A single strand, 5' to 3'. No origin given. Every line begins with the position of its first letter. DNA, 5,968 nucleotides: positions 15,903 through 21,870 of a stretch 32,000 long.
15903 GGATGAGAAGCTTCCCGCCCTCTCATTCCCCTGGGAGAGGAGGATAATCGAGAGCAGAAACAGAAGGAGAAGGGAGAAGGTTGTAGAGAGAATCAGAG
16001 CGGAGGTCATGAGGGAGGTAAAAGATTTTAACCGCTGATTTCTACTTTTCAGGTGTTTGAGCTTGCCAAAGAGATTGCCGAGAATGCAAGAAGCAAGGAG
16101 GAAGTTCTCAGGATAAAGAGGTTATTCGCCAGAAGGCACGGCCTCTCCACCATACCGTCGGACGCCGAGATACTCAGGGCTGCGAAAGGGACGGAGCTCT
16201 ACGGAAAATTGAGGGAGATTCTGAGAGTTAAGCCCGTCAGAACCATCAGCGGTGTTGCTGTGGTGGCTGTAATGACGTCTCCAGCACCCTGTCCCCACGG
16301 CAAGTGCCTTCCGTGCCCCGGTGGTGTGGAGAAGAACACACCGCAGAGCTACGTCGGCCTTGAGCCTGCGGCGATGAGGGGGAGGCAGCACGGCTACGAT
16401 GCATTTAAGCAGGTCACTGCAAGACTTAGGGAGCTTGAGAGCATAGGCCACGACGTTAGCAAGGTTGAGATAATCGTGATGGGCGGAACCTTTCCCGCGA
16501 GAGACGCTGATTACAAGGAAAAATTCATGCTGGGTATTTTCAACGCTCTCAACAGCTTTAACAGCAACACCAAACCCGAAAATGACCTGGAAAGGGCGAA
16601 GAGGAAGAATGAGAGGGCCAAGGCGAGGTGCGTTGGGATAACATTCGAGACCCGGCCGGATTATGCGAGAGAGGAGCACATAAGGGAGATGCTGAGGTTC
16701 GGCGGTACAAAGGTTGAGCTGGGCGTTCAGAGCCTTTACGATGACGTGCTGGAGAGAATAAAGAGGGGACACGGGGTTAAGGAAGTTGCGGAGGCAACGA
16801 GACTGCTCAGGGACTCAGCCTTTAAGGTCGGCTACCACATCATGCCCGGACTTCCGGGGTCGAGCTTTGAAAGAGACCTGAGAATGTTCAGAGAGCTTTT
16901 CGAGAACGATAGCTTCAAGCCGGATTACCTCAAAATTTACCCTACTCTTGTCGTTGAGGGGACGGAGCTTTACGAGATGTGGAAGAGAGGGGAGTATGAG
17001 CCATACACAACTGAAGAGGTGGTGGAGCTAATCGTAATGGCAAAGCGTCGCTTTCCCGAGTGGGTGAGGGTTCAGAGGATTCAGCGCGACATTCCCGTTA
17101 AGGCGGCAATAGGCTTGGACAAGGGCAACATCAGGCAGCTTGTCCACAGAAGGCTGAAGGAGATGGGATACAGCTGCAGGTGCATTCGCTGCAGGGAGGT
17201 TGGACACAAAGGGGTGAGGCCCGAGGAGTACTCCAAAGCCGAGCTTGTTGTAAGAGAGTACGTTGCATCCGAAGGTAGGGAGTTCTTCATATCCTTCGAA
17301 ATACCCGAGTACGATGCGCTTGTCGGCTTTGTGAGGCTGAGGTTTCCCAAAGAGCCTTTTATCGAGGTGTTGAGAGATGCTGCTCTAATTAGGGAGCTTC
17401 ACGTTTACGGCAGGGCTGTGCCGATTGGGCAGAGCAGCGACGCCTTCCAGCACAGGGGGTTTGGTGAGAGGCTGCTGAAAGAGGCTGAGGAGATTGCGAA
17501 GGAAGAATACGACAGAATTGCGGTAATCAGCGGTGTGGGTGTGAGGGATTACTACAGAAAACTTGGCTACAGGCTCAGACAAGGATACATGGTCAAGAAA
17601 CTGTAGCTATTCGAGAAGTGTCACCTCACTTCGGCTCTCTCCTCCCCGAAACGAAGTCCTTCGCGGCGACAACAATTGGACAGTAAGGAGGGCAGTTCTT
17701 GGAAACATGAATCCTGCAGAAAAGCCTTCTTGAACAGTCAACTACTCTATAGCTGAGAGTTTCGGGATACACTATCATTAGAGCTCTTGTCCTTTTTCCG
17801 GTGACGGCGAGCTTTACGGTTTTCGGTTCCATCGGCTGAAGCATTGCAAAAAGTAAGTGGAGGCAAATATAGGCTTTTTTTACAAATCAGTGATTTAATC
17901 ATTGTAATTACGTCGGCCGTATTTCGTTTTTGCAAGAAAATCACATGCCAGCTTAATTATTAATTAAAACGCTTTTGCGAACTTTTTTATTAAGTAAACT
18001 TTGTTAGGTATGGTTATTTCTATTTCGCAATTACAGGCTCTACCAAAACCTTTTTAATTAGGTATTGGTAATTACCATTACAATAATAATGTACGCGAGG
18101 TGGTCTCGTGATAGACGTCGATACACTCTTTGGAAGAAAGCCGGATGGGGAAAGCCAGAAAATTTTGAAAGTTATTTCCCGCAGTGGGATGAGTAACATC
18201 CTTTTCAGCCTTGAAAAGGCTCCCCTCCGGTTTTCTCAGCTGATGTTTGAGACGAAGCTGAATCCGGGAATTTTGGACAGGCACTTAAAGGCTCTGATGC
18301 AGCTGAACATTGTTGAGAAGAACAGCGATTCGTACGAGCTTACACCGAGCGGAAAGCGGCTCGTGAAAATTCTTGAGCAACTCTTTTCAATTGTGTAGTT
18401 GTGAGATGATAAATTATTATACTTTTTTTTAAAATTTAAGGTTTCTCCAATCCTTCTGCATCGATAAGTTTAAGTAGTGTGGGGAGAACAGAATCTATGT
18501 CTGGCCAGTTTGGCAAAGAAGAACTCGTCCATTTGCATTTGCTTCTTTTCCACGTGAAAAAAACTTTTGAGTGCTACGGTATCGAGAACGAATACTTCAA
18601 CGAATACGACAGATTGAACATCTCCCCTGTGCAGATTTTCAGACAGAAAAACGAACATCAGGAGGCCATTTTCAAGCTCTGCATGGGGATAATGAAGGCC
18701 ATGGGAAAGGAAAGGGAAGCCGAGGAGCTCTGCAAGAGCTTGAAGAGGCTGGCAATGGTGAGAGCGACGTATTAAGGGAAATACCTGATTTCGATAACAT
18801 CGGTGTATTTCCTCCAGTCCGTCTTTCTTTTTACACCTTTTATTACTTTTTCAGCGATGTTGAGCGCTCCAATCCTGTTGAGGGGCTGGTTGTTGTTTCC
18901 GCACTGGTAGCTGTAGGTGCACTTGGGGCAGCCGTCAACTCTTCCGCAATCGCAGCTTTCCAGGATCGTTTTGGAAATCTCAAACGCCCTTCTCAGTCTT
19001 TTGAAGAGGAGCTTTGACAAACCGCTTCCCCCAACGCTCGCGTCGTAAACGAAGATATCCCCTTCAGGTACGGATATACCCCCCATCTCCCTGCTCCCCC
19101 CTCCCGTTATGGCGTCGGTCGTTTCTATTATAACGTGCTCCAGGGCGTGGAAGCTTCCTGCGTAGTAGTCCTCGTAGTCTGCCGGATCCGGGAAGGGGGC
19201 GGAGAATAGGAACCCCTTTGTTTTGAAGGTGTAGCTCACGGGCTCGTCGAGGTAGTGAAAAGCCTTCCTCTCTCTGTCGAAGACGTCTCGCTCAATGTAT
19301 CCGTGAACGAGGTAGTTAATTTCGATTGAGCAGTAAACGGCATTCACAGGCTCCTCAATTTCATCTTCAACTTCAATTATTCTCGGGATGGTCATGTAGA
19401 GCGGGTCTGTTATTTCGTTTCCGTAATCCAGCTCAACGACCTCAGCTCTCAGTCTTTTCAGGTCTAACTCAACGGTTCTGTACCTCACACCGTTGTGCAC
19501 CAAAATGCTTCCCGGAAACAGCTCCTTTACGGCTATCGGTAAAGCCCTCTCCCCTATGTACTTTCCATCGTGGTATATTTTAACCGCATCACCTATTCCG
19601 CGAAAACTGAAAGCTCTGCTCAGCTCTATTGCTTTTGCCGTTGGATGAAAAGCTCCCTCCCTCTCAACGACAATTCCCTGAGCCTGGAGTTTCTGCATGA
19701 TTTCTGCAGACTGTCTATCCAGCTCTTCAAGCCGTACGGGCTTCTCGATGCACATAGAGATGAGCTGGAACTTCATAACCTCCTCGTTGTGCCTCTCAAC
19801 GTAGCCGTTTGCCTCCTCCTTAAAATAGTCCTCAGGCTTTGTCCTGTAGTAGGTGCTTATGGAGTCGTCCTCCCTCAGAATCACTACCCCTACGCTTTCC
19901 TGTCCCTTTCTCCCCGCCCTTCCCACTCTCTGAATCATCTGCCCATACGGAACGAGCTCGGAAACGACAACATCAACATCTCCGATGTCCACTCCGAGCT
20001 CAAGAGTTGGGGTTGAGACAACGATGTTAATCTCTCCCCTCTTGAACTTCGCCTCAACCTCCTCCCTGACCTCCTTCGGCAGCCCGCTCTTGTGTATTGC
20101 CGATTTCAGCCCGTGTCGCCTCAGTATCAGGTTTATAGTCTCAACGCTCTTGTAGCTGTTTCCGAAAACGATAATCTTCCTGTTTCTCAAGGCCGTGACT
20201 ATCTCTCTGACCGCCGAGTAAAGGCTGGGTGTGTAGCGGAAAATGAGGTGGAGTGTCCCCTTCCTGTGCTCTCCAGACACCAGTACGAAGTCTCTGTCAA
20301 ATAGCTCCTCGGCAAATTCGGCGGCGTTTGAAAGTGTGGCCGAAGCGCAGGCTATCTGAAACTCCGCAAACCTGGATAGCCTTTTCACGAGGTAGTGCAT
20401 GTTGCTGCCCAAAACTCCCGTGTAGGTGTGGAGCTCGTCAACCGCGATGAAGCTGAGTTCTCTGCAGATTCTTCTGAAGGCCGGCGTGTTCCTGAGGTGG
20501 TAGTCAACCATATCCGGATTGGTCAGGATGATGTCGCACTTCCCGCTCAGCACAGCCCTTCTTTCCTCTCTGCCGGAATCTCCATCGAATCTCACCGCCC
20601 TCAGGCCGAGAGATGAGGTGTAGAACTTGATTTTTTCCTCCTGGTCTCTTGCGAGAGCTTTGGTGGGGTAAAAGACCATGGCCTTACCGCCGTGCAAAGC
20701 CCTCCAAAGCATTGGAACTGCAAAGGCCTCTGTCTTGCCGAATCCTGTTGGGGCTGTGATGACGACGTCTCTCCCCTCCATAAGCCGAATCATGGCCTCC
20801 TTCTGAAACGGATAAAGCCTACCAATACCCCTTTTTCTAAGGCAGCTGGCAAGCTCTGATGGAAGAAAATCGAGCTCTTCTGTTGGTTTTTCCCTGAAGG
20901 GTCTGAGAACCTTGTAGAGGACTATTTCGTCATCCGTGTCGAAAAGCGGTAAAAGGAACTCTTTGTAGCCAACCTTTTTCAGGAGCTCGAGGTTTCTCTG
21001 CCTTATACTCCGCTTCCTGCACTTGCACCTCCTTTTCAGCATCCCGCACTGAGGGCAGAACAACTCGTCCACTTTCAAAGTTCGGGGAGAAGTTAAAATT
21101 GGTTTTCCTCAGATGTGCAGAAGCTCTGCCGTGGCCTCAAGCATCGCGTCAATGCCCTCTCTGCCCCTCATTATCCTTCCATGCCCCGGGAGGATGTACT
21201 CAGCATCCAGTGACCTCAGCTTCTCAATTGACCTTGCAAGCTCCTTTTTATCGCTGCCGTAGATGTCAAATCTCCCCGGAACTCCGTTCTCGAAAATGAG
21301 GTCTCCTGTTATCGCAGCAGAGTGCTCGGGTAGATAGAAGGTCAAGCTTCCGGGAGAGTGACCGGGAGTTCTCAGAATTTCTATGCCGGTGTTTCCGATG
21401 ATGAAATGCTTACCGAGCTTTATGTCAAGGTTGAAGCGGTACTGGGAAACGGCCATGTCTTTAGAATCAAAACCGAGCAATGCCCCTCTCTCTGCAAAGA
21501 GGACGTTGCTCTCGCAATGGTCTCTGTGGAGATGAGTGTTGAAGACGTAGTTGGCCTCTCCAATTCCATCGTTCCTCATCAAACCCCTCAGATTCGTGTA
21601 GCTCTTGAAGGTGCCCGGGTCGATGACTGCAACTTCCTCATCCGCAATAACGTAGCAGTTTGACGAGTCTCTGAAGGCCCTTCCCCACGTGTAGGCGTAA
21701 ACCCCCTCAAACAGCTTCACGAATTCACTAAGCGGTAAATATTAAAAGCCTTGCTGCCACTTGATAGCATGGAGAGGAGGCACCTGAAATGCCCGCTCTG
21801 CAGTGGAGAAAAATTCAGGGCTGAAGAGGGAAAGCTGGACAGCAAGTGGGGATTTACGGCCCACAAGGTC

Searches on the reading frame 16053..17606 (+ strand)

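Call 27: search_protein_families(library=pfam, proteins=[window:16053-17606:+], max_evalue=0.00001)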
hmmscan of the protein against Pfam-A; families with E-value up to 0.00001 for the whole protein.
window:16053-17606:+ (517 aa): 3 families
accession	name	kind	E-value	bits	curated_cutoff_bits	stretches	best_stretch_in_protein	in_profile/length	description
PF16199.10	Radical_SAM_C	-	2.3e-24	85.7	31.9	1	290-370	1-85/85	Radical_SAM C-terminal domain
PF04055.27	Radical_SAM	-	3.5e-16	60.3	29.5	1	83-273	10-157/166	Radical SAM superfamily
PF23613.1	ELP3_N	-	5.8e-11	42.6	27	1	3-65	7-70/70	ELP3 N-terminal domain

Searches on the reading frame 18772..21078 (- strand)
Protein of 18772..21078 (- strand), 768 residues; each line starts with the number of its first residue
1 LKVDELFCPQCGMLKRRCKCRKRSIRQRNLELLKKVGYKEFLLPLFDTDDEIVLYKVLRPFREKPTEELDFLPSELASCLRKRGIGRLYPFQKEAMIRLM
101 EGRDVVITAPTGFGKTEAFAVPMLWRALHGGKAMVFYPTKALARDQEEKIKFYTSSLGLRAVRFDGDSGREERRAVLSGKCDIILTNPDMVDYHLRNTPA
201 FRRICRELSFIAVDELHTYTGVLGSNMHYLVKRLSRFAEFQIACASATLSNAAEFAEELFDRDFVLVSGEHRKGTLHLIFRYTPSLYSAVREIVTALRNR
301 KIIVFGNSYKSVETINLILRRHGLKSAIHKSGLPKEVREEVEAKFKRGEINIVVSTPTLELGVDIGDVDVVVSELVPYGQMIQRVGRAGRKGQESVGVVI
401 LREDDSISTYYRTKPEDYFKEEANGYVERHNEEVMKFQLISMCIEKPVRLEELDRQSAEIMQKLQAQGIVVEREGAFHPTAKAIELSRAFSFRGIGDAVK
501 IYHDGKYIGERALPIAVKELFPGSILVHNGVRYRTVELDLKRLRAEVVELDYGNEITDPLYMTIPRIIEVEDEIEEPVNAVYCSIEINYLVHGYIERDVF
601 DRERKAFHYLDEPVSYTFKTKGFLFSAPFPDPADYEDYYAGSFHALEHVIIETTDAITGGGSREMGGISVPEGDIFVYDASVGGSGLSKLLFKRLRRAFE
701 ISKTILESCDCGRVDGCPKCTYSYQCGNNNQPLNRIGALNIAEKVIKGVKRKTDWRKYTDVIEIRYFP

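Call 27: search_protein_families(library=pfam, proteins=[window:18772-21078:-], max_evalue=0.00001)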
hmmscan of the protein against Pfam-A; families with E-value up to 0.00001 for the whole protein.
window:18772-21078:- (768 aa): 4 families
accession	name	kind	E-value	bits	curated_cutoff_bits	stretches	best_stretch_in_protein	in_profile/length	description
PF00270.35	DEAD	-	4e-33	114.9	26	1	90-253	2-165/167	DEAD/DEAH box helicase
PF00271.37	Helicase_C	-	1.5e-24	86.8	23.5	1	288-392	4-110/110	Helicase conserved C-terminal domain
PF09369.15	MZB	-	7e-11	43.1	24.2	1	646-721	1-80/80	MrfA Zn-binding domain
PF22590.2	Cas3-like_C_2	-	5.1e-10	40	27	1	328-392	42-105/106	CRISPR-associated nuclease/helicase Cas3, C-terminal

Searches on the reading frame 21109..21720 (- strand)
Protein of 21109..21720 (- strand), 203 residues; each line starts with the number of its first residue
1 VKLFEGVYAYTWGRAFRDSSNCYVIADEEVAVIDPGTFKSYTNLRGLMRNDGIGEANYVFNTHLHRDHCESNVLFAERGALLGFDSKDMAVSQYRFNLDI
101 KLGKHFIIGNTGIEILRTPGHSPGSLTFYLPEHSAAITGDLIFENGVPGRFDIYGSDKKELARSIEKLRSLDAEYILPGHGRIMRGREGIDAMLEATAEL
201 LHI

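Call 27: search_protein_families(library=pfam, proteins=[window:21109-21720:-], max_evalue=0.00001)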
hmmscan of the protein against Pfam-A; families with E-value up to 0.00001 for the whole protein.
window:21109-21720:- (203 aa): 1 family
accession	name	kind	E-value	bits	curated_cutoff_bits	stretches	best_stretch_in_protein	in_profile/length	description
PF00753.33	Lactamase_B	-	6.8e-22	78.8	22.7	2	102-180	111-196/196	Metallo-beta-lactamase superfamily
